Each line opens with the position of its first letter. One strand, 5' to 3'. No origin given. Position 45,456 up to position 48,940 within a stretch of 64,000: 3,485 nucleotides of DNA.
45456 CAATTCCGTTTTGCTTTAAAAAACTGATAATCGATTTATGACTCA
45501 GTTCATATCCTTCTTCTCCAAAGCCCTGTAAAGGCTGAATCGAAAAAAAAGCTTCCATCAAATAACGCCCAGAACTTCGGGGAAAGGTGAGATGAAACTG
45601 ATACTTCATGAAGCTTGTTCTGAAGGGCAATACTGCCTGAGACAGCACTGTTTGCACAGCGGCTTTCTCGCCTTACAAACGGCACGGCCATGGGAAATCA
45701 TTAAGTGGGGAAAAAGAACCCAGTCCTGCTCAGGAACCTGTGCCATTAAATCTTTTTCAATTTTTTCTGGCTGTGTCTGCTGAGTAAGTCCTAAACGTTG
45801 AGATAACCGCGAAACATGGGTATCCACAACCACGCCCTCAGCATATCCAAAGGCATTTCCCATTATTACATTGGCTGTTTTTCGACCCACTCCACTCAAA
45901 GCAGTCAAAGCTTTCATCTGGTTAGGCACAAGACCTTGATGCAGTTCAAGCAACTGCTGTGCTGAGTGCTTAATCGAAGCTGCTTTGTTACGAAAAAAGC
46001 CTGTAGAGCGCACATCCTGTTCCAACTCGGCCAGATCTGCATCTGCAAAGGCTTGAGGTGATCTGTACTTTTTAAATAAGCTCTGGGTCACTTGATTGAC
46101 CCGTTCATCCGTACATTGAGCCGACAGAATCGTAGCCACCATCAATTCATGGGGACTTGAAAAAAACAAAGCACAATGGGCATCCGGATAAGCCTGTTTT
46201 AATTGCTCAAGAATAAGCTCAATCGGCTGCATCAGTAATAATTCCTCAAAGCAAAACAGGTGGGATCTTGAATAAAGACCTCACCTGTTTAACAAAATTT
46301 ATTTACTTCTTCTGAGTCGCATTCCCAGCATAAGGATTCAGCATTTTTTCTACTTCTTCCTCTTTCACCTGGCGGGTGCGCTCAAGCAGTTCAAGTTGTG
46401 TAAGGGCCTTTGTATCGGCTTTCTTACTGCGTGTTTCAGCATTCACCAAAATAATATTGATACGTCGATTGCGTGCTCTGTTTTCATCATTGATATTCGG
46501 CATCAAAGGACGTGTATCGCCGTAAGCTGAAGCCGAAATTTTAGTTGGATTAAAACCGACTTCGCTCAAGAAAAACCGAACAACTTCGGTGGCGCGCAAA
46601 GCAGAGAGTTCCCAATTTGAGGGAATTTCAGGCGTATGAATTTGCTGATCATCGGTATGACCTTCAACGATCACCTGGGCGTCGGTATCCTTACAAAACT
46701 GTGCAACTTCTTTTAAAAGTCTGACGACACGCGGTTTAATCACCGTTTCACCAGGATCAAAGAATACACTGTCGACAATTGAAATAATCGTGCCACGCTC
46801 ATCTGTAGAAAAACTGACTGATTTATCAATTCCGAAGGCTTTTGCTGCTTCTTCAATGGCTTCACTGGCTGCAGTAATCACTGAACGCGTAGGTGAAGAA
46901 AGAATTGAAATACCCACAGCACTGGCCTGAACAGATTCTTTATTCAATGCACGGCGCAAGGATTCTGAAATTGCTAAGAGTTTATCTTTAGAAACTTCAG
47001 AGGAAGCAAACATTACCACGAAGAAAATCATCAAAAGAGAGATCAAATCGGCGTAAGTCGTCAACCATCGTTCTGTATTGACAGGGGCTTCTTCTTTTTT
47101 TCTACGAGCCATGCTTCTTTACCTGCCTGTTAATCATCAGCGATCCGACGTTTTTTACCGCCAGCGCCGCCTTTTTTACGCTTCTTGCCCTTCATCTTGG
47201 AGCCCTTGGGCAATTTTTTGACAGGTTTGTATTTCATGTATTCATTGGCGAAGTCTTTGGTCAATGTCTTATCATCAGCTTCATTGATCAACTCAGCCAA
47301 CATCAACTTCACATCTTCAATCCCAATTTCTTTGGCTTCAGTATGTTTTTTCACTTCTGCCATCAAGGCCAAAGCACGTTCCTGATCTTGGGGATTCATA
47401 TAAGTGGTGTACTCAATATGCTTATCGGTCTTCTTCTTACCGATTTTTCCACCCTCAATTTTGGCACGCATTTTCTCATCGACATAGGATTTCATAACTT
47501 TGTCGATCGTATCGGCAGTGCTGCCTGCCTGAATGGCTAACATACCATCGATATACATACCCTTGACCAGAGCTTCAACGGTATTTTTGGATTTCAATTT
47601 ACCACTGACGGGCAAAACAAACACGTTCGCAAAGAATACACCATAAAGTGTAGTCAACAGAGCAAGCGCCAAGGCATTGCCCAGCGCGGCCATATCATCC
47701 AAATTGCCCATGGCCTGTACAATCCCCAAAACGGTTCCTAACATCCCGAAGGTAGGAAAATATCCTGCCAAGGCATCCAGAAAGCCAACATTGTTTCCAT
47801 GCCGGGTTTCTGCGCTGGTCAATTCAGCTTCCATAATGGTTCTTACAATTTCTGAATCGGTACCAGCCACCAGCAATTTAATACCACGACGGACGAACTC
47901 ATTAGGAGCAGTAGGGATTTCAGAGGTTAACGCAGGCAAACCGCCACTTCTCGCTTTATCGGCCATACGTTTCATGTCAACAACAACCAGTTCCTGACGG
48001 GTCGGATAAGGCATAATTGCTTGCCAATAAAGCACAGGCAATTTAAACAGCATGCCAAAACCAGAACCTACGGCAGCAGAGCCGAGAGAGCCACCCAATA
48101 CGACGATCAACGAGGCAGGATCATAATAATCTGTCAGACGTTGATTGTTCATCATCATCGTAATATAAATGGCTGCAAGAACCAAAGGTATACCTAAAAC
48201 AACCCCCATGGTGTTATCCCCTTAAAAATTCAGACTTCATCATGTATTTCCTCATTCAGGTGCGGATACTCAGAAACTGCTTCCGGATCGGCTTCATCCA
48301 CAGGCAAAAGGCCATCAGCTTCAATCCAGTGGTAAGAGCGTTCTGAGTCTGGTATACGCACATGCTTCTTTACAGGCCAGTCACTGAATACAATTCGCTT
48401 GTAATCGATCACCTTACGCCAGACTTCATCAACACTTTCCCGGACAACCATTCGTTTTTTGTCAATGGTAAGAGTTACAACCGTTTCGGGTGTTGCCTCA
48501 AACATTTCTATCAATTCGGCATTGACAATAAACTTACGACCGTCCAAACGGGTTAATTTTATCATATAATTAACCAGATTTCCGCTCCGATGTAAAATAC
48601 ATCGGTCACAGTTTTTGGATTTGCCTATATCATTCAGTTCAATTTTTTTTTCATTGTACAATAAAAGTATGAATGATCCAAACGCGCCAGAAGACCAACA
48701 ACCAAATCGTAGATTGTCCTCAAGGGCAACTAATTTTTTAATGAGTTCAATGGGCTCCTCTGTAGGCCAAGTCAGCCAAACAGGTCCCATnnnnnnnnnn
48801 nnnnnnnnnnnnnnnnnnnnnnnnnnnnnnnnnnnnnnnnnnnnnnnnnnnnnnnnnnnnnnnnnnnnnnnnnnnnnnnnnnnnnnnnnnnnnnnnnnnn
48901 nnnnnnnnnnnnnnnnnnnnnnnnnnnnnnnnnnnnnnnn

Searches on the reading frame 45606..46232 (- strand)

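Call 52: search_protein_families(library=pfam, proteins=[window:45606-46232:-], max_evalue=0.0001)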
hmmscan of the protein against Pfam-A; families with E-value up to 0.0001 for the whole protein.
window:45606-46232:- (208 aa): 2 families
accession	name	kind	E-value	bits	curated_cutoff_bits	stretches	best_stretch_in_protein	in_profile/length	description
PF00730.31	HhH-GPD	-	1.1e-26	93.7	26.2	1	32-167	1-107/108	HhH-GPD superfamily base excision DNA repair protein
PF00633.29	HHH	-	6.1e-07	29.4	24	1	98-124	2-28/30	Helix-hairpin-helix motif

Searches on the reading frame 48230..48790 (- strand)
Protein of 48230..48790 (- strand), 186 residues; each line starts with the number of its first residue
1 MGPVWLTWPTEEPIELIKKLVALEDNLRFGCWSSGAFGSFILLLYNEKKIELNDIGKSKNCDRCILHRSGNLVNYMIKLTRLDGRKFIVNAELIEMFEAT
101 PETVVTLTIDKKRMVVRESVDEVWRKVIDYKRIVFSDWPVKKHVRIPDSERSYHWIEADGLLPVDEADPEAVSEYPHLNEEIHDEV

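Call 53: search_protein_families(library=pfam, proteins=[window:48230-48790:-], max_evalue=0.0001)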
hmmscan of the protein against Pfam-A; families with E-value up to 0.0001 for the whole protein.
window:48230-48790:- (186 aa): 1 family
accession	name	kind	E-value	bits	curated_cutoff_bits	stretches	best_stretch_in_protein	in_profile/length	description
PF06289.16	FlbD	-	9.2e-23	80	24.7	1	76-134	1-58/59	Flagellar and Swarming motility proteins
